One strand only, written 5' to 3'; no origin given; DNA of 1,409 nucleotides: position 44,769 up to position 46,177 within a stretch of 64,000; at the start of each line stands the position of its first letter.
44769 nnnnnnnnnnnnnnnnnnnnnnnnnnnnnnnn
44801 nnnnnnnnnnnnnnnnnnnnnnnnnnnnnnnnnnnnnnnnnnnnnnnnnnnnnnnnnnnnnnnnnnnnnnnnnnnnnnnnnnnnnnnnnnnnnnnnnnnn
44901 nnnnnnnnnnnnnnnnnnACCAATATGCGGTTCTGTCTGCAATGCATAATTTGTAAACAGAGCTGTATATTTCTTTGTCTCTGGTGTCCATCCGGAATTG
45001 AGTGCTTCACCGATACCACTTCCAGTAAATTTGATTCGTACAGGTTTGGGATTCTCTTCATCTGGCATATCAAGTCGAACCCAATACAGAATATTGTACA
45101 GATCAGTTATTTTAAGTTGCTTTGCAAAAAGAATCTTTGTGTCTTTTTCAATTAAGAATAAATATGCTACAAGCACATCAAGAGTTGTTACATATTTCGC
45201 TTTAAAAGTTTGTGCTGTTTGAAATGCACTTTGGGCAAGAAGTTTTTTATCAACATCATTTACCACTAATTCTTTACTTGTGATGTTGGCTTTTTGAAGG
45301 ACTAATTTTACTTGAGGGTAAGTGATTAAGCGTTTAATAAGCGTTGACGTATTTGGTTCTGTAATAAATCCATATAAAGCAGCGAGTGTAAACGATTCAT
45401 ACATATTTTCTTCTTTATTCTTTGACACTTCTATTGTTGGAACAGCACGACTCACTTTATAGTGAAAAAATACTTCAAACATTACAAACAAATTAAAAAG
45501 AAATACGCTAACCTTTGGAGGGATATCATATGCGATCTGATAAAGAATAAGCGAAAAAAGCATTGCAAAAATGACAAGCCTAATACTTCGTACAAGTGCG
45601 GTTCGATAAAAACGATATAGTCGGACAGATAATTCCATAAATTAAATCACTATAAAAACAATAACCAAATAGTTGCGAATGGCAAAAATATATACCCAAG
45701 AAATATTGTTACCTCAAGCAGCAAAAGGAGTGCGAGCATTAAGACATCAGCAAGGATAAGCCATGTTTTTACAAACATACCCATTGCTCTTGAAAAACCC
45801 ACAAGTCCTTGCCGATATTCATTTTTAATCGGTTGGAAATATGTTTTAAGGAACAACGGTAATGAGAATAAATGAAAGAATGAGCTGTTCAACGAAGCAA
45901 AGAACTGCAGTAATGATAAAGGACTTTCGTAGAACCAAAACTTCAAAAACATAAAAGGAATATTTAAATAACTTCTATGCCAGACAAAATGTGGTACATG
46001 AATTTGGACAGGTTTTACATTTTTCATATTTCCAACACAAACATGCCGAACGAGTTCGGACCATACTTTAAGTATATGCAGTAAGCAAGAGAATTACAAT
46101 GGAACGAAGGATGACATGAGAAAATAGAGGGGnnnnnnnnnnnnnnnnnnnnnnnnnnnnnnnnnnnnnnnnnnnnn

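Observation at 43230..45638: Membrane-anchored Hsp100 with a dead D1 ring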

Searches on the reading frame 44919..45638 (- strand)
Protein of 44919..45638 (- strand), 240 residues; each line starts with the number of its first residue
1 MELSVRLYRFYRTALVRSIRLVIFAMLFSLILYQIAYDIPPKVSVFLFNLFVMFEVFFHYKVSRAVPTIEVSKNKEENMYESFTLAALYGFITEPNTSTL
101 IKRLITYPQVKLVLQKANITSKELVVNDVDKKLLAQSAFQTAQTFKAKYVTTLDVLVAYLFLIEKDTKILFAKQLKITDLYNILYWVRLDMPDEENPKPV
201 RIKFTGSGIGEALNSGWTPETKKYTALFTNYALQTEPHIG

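Call 27: search_protein_representatives(protein=window:44919-45638:-)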
Query: 240 residues. Proteins with E-value up to 0.001 (for the whole library): 91; up to 1e-10: 65; up to 1e-30: 19. The best 91 are listed.
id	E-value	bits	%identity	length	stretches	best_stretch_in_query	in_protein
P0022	4.2e-101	353.6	67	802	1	3-240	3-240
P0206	1.0e-94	332.7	65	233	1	3-233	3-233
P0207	2.3e-54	200.8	43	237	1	1-234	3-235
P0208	1.5e-49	185.1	42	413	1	5-238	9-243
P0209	2.4e-43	164.8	39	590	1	6-237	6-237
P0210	2.2e-42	161.6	39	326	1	5-237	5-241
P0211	2.7e-40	154.8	35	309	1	5-237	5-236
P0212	3.2e-40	154.6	39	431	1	2-230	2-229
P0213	4.8e-40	154.0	36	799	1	6-237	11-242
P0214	1.1e-39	152.9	35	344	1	5-237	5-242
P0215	1.5e-39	152.4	37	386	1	13-230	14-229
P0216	1.0e-38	149.6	54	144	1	6-142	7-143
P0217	4.5e-38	147.5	37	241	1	4-229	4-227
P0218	1.7e-36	142.4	41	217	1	5-211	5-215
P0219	9.6e-36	139.9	38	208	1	5-204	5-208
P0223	5.0e-31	124.5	34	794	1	9-238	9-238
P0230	4.5e-27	111.6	33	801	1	7-235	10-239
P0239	7.5e-23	97.8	27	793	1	1-238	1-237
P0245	2.9e-21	92.6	30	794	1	5-233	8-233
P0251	4.0e-16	75.8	30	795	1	6-234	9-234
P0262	4.5e-12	62.5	26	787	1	6-229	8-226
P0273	4.2e-10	56.1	23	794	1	18-233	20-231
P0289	8.2e-06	42.1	27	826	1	23-225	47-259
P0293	5.6e-05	39.3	26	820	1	18-229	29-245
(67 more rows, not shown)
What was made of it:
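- Conservation starts at residue 1-5 in 91 representative clusters (call 27).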

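Call 44: list_cluster_members(proteins=[P0213, P0223, P0230, P0239, P0245, P0251, P0262, P0273, P0289, P0293])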
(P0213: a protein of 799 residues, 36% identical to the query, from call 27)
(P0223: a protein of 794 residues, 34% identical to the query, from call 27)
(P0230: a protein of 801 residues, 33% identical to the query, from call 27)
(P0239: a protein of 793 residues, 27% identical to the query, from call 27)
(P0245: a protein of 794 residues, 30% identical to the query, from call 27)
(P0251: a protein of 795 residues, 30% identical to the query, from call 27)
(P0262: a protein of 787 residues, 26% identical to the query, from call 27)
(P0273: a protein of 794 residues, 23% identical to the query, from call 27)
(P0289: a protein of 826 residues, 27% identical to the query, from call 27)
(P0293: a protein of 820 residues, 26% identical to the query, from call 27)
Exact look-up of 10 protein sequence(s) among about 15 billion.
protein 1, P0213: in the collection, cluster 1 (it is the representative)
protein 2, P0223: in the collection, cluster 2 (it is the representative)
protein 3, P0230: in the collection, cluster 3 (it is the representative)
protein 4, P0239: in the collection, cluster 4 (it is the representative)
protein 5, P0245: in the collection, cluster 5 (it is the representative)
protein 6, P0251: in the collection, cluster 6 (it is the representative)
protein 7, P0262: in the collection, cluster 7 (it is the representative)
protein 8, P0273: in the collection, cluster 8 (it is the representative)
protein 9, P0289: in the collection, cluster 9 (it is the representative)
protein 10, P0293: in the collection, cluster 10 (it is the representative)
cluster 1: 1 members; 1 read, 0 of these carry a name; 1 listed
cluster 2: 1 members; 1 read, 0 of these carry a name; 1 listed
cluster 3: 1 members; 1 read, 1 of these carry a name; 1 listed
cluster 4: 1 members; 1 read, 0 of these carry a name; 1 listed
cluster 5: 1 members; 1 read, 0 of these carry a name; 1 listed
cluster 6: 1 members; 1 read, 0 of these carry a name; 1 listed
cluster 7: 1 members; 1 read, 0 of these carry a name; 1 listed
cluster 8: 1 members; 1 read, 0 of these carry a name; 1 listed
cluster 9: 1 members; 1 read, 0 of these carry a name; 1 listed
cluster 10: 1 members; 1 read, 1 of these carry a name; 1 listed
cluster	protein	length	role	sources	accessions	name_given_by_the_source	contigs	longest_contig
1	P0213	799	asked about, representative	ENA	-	-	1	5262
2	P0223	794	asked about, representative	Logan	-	-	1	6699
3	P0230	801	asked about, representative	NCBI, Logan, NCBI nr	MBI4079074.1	MAG: ATP-dependent Clp protease ATP-binding subunit [Candidatus Levybacteria bacterium] | ATP-dependent Clp protease ATP-binding subunit [Candidatus Levybacteria bacterium]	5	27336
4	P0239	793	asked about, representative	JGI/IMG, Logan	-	-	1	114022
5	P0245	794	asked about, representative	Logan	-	-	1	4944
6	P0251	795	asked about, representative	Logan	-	-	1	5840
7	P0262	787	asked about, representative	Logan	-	-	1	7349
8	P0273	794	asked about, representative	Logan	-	-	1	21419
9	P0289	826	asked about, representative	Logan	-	-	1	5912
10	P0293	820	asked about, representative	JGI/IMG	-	ATP-dependent Clp protease ATP-binding subunit ClpC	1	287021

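Call 45: find_encoding_contigs(protein=P0293, flank=8000, max_places=1)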
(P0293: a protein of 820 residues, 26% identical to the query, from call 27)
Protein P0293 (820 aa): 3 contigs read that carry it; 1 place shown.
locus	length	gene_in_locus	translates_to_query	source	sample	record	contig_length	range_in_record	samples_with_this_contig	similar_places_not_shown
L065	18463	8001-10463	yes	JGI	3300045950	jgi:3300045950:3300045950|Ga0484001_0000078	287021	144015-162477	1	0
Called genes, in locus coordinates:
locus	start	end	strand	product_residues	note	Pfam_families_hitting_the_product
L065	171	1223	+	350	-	PF01555:N6_N4_Mtase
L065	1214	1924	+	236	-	-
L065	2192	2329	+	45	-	-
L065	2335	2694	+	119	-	-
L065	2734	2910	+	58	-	-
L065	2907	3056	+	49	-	-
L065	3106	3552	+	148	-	-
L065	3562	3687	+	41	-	-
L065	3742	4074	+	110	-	-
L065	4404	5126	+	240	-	-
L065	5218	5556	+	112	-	-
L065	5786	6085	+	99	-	-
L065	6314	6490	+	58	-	-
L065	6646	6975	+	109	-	PF18924:DUF5674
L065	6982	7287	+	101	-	-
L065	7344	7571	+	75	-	-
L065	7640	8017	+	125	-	-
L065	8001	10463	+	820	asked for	PF13401:AAA_22 (faint), PF13191:AAA_16, PF01695:IstB_IS21 (weak), PF17871:AAA_lid_9, PF00004:AAA (weak), PF07724:AAA_2, PF07728:AAA_5, PF10431:ClpB_D2-small, +2 more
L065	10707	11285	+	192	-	-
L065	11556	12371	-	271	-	-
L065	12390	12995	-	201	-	PF18306:LDcluster4 (weak)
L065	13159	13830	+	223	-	-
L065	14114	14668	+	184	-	-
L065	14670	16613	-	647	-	PF13529:Peptidase_C39_2, PF03412:Peptidase_C39 (faint)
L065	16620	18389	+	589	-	-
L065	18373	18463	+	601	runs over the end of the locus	PF02366:PMT, PF13231:PMT_2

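Call 46: find_encoding_contigs(protein=P0273, flank=8000, max_places=1)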
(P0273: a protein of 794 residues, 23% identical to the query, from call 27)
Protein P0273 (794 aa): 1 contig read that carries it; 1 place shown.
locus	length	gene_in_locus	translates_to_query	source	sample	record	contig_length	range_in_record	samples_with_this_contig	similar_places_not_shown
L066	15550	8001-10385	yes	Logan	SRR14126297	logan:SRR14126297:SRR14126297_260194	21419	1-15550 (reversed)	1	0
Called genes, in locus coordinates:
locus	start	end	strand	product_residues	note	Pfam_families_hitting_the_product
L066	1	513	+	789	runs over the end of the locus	-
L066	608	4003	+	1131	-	PF02861:Clp_N, PF00004:AAA, PF23569:NBD_SMAX1, PF17871:AAA_lid_9, PF00004:AAA, PF07724:AAA_2, PF07728:AAA_5, PF10431:ClpB_D2-small, +9 more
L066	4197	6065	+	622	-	PF00082:Peptidase_S8, PF17210:SdrD_B (weak)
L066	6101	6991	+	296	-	PF00226:DnaJ, PF01556:DnaJ_C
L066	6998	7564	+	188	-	PF02545:Maf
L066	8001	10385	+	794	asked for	PF05673:DUF815 (faint), PF00158:Sigma54_activat (faint), PF12775:AAA_7 (faint), PF17871:AAA_lid_9, PF00004:AAA, PF07724:AAA_2, PF07728:AAA_5, PF10431:ClpB_D2-small, +3 more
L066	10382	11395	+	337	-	PF00389:2-Hacid_dh, PF02826:2-Hacid_dh_C, PF03446:NAD_binding_2 (faint)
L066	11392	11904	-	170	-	PF04203:Sortase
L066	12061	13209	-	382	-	-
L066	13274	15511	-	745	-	-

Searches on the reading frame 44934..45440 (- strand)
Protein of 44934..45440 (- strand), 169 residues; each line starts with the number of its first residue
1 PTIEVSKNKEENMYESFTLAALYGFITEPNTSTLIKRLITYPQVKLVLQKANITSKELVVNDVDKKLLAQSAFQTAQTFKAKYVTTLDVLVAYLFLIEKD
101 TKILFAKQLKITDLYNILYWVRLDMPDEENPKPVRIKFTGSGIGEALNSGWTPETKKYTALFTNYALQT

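Call 54: search_solved_structures(query=window:44934-45440:-, max_evalue=1, show_alignments=1)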
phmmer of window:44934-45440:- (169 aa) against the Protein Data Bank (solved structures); distinct sequences matched with E-value up to 1: 0.
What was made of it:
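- Tried and rejected: N-domain alone against PDB sequences: no hit (call 54).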

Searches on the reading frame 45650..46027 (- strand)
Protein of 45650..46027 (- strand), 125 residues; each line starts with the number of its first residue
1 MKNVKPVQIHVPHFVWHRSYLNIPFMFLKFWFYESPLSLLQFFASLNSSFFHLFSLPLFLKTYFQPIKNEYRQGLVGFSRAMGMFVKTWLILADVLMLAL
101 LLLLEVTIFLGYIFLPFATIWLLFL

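Call 3: search_protein_families(library=pfam, proteins=[window:45650-46027:-], max_evalue=0.01)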
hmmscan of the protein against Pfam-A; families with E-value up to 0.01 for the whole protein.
window:45650-46027:- (125 aa): 0 families

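Call 4: search_protein_families(library=ncbifam, proteins=[window:45650-46027:-], max_evalue=0.01)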
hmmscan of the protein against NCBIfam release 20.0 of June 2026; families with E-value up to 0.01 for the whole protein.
window:45650-46027:- (125 aa): 0 families

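Call 22: find_homologous_proteins(query=window:45650-46027:-, max_evalue=0.001)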
Query window:45650-46027:- (125 aa): 85 proteins with E <= 0.001 among 112 candidates.
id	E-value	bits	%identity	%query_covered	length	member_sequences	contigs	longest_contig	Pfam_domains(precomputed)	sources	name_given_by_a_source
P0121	7.4e-74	264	100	100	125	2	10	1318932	-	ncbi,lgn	-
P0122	2.5e-49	185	80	86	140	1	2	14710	-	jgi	jgi:hypothetical protein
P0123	7.9e-48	180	72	95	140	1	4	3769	-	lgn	-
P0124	7.8e-47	177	78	86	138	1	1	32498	-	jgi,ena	jgi:hypothetical protein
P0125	2.1e-46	175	68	99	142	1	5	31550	-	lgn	-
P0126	1.5e-45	173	82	86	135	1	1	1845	-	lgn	-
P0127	1.6e-45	172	74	93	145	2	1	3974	-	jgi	jgi:hypothetical protein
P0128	7.8e-45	170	77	82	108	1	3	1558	-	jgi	jgi:hypothetical protein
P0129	1.7e-44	169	81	80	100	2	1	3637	-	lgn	-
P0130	2.1e-44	169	80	86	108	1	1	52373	-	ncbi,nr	ncbi:MAG: hypothetical protein H0W89_01450 [Candidatus Levybacteria bacterium]|nr:hypothetical prote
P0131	2.6e-44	169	66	99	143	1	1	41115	-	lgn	-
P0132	3.3e-44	168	71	93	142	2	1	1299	-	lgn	-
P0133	5.0e-43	164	78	82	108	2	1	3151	-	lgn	-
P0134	1.3e-41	160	70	86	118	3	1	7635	-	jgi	-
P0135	2.4e-41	159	75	86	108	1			-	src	-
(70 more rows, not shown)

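Call 57: predict_structure(alignment_id=A5)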
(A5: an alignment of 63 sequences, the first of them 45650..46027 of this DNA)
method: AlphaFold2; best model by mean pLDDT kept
length: 125 residues; sequences in the alignment: 63
mean_pLDDT: 90.3   pTM: 0.70
mean pLDDT of the five models: 90.3, 90.0, 90.0, 89.5, 88.4
residues with pLDDT >= 90: 86; 70-90: 35; 50-70: 4; < 50: 0
segments of 3 or more residues with pLDDT < 50: none
pLDDT, mean of each block of 10 residues (from residue 1): 79 72 91 96 97 90 86 87 94 96 98 94 94
secondary structure, 60 per line:
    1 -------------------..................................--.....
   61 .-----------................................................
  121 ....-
elements in order: H20-53 H56-61 H73-124
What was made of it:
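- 45650..46027 (-): Gene for the 125-aa partner membrane protein (conserved core about 109 aa). AF2 pLDDT 90 with helices 20-53, 56-61 and 73-124 (call 57).
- On Torsin-like systems (considered for how it works only): The partner is three helices in 125 aa (call 57).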

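Call 71: search_protein_families(library=padloc, proteins=[window:45650-46027:-], max_evalue=0.001)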
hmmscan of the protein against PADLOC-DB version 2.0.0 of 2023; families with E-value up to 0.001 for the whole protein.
window:45650-46027:- (125 aa): 0 families
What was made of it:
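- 45650..46027 (-): No Pfam, NCBIfam or PADLOC hit (calls 3, 4, 71).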

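Call 73: find_homologous_proteins(query=A4, max_evalue=0.001)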
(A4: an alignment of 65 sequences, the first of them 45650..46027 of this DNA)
Query A4 (65 sequences) (125 aa, profile of the alignment): 594 proteins with E <= 0.001 among 8000 candidates; the best 120 are listed.
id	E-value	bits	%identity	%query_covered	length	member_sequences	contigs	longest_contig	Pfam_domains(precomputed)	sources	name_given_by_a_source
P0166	1.2e-44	169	55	86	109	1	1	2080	-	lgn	-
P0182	1.7e-44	168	56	84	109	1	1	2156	-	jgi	-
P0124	2.4e-44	168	78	86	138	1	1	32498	-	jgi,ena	jgi:hypothetical protein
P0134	4.0e-44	167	70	86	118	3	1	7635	-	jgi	-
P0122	4.4e-44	167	80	86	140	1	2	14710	-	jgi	jgi:hypothetical protein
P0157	4.6e-44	167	61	86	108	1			-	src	-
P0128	5.2e-44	167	77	82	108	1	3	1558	-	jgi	jgi:hypothetical protein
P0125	5.3e-44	167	68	99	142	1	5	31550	-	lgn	-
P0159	7.1e-44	166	58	86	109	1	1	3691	-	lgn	-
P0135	8.4e-44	166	75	86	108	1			-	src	-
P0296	1.1e-43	166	61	85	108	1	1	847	-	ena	-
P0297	1.2e-43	166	68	86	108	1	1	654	-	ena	-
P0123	1.2e-43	166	72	95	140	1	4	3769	-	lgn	-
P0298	1.6e-43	165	57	85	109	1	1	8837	-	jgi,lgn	-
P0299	1.7e-43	165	64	85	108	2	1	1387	-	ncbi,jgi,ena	-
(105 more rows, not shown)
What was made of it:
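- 45650..46027 (-): 85 homologues by single sequence and 594 by profile, all unnamed (calls 22, 73).
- Tried and rejected: Whether the small protein has distant relatives in other contexts remains unknown (call 73).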
